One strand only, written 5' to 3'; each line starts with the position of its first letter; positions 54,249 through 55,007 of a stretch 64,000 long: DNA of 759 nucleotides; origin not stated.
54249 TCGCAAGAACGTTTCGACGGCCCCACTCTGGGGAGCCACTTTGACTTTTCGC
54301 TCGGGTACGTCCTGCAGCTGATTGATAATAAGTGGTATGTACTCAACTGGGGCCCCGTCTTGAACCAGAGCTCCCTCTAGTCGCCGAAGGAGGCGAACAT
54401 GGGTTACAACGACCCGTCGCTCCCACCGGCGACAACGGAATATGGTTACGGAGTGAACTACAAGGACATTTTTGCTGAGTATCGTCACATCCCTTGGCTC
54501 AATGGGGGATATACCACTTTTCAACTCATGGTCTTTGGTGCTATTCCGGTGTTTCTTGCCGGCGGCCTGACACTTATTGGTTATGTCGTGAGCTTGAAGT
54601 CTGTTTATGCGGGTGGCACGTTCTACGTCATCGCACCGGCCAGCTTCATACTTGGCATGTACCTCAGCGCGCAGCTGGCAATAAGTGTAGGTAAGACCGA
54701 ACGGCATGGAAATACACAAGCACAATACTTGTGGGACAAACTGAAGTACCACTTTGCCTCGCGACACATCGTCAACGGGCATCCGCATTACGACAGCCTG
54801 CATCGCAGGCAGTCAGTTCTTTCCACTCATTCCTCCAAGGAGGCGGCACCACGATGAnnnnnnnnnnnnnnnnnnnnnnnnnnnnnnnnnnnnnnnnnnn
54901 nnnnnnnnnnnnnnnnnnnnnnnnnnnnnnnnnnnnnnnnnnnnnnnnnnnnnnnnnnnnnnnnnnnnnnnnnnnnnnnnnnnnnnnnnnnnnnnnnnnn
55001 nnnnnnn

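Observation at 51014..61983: Type IV secretion-like cluster, lacking relaxase and coupling protein, with an unusual ParA-TM-LysM lead gene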

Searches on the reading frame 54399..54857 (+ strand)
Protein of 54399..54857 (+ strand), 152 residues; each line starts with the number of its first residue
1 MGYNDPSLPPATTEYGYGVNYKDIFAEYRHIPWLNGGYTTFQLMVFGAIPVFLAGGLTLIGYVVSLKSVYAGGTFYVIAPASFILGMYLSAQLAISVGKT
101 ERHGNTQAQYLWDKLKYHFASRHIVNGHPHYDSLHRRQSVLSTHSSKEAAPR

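Call 6: search_protein_families(library=pfam, proteins=[window:54399-54857:+], max_evalue=0.01)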
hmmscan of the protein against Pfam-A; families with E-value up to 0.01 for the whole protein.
window:54399-54857:+ (152 aa): 1 family
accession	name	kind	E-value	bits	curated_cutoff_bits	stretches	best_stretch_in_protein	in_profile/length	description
PF12666.12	PrgI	-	0.0077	17.2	27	0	39-123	18-88/91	PrgI family protein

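Call 7: search_protein_families(library=ncbifam, proteins=[window:54399-54857:+], max_evalue=0.01)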
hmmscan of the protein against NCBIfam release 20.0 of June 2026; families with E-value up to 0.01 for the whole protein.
window:54399-54857:+ (152 aa): 0 families

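Call 34: search_protein_families(library=pfam, proteins=[window:54399-54857:+], max_evalue=10)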
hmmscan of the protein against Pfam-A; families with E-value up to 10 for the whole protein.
window:54399-54857:+ (152 aa): 3 families
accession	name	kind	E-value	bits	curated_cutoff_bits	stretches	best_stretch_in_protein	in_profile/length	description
PF12666.12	PrgI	-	0.0077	17.2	27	1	39-123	18-88/91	PrgI family protein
PF12648.12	TcpE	-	0.042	14.8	29.9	1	54-122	21-92/100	TcpE family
PF23533.1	Microp_apicomplexa_19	-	0.077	13.8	27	1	106-140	59-93/95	Apicomplexa microprotein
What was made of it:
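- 54399..54857 (+): g6: 152-aa 2-TM protein, VirB3-like (PrgI/TcpE type). Its stop overlaps the VirB4 start (ATGA). Pfam PrgI E 0.0077 and TcpE E 0.042, both below cut-off (calls 6, 34).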
